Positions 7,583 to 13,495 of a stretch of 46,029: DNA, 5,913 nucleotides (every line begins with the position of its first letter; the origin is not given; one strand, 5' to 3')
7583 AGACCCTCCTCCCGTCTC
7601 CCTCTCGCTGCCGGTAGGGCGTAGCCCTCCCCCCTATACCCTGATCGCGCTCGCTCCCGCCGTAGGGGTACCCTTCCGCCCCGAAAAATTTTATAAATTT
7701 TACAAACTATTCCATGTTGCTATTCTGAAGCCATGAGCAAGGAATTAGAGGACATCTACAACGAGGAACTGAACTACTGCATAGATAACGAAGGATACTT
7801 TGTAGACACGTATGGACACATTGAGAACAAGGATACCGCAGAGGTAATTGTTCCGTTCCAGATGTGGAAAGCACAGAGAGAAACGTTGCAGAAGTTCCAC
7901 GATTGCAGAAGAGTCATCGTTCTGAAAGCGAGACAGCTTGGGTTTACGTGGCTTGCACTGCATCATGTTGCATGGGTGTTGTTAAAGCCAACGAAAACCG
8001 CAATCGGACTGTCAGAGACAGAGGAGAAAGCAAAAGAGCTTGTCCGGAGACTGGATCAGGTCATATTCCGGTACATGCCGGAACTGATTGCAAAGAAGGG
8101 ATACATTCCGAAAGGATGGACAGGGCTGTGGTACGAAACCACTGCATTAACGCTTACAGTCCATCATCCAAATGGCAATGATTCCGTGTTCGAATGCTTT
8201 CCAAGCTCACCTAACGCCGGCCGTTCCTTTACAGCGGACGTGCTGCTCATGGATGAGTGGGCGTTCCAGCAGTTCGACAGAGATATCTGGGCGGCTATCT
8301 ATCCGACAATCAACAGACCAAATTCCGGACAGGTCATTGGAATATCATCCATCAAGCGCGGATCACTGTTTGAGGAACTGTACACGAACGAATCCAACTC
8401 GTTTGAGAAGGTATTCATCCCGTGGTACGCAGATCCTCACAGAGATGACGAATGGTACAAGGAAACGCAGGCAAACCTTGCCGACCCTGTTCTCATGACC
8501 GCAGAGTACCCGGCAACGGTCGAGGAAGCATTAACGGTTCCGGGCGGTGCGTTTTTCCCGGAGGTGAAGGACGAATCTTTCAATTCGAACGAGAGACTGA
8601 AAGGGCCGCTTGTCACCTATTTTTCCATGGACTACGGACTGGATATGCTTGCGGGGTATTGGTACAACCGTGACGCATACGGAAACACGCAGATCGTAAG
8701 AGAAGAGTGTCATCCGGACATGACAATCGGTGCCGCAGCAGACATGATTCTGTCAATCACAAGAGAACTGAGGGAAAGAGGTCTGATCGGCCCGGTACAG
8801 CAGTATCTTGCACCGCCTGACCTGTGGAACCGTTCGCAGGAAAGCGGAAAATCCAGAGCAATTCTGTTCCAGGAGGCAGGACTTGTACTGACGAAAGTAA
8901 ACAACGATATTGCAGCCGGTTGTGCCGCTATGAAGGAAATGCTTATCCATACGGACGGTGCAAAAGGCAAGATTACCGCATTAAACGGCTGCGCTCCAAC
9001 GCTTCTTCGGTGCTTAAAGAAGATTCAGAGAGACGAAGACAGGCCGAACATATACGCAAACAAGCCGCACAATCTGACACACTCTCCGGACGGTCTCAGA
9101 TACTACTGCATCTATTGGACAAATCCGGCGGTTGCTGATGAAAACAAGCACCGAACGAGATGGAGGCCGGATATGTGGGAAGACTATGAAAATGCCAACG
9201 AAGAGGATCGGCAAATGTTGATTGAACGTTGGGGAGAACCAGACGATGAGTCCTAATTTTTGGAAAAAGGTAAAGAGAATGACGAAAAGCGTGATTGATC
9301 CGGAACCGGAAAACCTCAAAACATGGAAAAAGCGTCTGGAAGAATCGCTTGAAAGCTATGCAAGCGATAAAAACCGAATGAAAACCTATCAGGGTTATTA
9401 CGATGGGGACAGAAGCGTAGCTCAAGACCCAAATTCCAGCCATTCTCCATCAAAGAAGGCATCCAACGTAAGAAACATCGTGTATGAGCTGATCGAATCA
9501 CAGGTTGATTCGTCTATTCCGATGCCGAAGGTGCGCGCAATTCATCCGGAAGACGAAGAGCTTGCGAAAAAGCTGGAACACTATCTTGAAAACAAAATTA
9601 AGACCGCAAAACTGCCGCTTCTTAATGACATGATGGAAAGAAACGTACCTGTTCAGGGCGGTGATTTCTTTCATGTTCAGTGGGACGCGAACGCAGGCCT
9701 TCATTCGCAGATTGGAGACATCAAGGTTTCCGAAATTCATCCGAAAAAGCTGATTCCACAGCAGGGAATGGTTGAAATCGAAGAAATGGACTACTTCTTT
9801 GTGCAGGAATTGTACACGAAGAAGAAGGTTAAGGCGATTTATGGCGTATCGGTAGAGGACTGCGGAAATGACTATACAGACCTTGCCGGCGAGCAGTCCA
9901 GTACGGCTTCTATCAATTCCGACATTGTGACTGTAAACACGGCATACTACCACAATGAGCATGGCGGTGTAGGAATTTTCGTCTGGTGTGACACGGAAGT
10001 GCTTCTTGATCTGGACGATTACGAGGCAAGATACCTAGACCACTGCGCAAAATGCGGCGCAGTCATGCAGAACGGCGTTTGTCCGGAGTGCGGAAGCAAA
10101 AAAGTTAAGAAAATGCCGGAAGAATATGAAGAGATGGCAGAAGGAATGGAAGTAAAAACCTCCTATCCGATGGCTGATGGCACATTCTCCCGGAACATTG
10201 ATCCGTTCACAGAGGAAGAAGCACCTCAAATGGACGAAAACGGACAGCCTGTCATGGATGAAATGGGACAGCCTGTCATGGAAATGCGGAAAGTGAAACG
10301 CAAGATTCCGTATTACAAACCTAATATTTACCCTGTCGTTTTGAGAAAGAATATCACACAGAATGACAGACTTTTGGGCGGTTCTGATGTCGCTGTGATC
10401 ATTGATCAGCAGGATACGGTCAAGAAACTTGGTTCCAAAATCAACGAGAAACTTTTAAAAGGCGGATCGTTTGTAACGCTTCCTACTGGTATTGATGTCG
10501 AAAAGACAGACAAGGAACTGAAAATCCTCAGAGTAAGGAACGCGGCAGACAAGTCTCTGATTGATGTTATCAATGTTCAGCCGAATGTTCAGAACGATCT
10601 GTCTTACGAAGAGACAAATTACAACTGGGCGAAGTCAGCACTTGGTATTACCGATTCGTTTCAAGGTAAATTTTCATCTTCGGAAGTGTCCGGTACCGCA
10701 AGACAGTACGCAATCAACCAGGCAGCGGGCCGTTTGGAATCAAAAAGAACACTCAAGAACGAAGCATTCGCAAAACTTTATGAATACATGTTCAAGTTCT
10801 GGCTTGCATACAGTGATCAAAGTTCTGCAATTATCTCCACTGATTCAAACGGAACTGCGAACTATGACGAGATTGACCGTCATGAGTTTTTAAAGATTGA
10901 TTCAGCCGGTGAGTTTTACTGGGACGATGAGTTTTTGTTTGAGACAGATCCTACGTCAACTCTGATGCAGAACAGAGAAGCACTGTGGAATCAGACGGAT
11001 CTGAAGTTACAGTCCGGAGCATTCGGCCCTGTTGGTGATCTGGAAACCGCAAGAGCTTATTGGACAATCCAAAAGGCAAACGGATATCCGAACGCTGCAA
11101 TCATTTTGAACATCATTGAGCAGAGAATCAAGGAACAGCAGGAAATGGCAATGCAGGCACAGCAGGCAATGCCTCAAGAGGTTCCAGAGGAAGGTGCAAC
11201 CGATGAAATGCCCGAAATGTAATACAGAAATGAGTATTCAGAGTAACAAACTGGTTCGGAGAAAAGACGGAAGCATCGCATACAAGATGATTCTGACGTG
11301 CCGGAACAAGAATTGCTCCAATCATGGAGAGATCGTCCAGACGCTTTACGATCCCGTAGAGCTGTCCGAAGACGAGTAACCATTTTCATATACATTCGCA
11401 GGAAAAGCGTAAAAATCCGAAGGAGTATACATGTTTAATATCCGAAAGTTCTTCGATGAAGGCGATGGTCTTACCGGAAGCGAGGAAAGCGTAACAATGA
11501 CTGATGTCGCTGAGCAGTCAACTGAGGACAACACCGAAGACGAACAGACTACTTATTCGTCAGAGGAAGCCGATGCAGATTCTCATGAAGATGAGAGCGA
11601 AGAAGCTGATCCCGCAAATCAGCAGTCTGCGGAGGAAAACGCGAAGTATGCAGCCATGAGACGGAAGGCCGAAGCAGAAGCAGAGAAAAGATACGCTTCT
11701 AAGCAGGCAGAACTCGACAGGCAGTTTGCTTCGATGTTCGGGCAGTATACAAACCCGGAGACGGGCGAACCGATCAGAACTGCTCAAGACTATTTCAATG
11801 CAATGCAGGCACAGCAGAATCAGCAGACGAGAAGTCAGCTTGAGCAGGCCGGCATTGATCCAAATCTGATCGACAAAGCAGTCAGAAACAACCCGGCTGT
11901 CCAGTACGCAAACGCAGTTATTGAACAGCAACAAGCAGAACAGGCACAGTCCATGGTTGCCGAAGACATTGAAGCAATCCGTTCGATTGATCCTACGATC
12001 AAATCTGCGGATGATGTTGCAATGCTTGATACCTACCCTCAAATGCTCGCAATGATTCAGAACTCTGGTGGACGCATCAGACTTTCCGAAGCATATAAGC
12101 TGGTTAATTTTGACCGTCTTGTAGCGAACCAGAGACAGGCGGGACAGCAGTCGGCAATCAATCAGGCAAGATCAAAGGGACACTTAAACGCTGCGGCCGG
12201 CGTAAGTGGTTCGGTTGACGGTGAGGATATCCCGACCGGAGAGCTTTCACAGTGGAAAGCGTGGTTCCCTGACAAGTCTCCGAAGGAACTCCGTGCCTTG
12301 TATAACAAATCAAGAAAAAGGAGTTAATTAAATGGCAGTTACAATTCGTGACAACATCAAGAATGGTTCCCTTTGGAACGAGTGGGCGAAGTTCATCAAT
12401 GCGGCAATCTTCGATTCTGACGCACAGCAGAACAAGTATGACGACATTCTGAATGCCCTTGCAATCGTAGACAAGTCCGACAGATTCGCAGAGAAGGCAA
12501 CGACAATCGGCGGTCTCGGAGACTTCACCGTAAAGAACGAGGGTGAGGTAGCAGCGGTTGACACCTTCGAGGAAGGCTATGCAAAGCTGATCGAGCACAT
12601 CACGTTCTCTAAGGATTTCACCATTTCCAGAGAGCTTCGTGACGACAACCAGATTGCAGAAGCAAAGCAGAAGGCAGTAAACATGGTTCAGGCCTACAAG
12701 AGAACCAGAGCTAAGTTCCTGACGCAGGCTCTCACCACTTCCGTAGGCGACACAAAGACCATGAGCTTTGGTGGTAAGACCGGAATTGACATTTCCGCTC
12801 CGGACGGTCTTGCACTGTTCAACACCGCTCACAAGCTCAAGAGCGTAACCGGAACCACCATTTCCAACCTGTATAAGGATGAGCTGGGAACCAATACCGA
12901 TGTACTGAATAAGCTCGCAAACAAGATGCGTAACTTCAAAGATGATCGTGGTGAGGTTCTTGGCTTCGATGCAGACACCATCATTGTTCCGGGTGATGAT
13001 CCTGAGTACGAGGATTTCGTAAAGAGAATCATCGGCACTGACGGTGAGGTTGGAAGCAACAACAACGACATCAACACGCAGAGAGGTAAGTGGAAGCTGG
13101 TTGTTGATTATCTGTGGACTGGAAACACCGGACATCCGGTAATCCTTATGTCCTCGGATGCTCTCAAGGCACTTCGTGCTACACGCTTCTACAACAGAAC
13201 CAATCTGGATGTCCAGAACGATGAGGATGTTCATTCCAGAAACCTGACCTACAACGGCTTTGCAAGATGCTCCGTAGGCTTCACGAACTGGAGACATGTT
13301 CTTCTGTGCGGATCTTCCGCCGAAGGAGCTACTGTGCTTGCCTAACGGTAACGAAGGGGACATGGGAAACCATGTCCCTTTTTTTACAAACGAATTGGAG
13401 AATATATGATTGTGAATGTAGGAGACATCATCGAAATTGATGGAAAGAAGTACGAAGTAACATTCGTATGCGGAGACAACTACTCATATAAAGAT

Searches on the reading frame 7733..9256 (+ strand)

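Call 20: search_protein_families(library=phrogs, proteins=[window:7733-9256:+], max_evalue=0.001)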
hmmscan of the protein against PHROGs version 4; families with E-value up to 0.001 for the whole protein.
window:7733-9256:+ (507 aa): 5 families
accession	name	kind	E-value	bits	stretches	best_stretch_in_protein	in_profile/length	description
phrog_2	-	head and packaging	8.6e-27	95.2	1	38-488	261-622/807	terminase large subunit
phrog_5989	-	head and packaging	1.9e-11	44.7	1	9-251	110-323/347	terminase large subunit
phrog_26724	-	unknown function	5.3e-08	33.6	1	29-122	22-111/192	-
phrog_36964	-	head and packaging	3.2e-07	29.8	1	79-206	442-557/890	terminase large subunit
phrog_7579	-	head and packaging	6.3e-06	26.6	1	60-258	19-191/239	terminase large subunit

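Call 21: search_protein_families(library=pfam, proteins=[window:7733-9256:+], max_evalue=0.001)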
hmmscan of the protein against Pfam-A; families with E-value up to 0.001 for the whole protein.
window:7733-9256:+ (507 aa): 0 families

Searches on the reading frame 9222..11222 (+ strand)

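Call 20: search_protein_families(library=phrogs, proteins=[window:9222-11222:+], max_evalue=0.001)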
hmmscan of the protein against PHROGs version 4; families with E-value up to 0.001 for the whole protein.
window:9222-11222:+ (666 aa): 1 family
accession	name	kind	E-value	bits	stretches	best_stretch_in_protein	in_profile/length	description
phrog_156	-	head and packaging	2.3e-32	113.2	1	30-653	10-577/681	portal protein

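Call 21: search_protein_families(library=pfam, proteins=[window:9222-11222:+], max_evalue=0.001)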
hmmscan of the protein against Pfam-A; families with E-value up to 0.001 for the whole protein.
window:9222-11222:+ (666 aa): 0 families

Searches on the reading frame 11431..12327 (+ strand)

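Call 20: search_protein_families(library=phrogs, proteins=[window:11431-12327:+], max_evalue=0.001)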
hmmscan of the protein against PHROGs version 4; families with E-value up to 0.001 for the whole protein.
window:11431-12327:+ (298 aa): 2 families
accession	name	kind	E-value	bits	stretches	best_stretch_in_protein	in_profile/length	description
phrog_35275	-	unknown function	2.9e-18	67.2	1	47-294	76-329/336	-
phrog_14606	-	unknown function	9.8e-06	26.3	1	28-255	13-232/263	-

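Call 21: search_protein_families(library=pfam, proteins=[window:11431-12327:+], max_evalue=0.001)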
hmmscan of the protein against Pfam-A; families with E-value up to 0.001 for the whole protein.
window:11431-12327:+ (298 aa): 0 families

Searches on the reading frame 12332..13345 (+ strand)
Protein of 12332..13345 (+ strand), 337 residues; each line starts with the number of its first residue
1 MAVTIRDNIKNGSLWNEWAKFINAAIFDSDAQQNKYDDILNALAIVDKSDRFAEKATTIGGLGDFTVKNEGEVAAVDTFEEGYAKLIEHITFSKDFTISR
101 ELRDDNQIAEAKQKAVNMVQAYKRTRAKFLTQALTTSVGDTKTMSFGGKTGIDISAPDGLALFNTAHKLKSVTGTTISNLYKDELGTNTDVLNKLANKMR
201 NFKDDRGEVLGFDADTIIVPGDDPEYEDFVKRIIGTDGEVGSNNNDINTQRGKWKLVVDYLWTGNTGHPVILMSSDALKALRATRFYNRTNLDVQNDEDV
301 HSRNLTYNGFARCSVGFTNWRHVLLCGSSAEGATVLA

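Call 20: search_protein_families(library=phrogs, proteins=[window:12332-13345:+], max_evalue=0.001)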
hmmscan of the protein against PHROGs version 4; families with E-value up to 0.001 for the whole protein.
window:12332-13345:+ (337 aa): 3 families
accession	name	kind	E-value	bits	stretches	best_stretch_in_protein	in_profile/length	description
phrog_371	-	head and packaging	5.1e-14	53.3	1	37-183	28-160/303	major head protein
phrog_133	-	head and packaging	6.5e-06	26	1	55-259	422-598/668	head maturation protease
phrog_4523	-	head and packaging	4.8e-05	23.3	1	57-264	402-578/644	major head and protease protein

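Call 21: search_protein_families(library=pfam, proteins=[window:12332-13345:+], max_evalue=0.001)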
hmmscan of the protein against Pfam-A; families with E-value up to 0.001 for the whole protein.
window:12332-13345:+ (337 aa): 2 families
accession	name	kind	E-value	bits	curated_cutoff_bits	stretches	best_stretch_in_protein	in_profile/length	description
PF25209.1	Phage_capsid_4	-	2.1e-10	41.8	27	1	47-270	38-207/262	Phage capsid protein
PF10124.15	Mu-like_gpT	-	7.6e-06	25.9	20.1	0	188-258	221-285/289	Mu-like prophage major head subunit gpT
